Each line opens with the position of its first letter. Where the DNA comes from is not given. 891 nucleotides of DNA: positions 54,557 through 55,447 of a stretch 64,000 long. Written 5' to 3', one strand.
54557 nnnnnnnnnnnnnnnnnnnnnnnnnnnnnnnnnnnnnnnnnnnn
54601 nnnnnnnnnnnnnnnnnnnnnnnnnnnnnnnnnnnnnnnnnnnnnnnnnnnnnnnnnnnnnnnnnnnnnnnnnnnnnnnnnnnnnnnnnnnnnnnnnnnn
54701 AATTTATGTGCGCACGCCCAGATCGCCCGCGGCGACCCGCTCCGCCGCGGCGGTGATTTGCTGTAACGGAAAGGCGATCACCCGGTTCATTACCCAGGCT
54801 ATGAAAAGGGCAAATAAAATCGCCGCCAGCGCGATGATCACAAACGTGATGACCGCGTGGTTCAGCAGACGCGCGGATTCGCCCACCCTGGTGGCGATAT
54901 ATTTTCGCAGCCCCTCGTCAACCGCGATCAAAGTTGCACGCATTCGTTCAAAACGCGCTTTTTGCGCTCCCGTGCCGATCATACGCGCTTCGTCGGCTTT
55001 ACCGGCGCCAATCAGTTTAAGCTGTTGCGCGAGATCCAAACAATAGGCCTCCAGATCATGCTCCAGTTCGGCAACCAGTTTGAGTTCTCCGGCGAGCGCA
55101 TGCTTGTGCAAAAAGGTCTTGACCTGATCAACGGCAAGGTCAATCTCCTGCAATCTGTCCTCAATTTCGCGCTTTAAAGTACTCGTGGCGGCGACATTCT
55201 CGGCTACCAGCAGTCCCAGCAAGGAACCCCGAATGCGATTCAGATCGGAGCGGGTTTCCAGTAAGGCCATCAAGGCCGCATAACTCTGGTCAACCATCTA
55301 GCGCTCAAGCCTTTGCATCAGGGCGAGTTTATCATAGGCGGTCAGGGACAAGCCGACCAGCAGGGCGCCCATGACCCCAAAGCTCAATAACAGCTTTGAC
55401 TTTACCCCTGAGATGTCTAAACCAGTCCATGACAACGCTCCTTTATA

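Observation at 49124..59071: Tandem array of three paralogous hybrid sensor kinases inserted between yejE and yejF; two copies carry only in-frame TAG/TAA codons (two verified at Gln positions) and a pair of compensating frameshifts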

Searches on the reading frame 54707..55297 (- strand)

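Call 8: search_protein_families(library=pfam, proteins=[window:54707-55297:-])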
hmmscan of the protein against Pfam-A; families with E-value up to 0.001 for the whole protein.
window:54707-55297:- (197 aa): 1 family
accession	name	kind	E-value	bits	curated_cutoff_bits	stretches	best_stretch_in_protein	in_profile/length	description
PF12729.13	4HB_MCP_1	-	8.2e-06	25.9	27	1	11-123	50-159/181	Four helix bundle sensory module for signal transduction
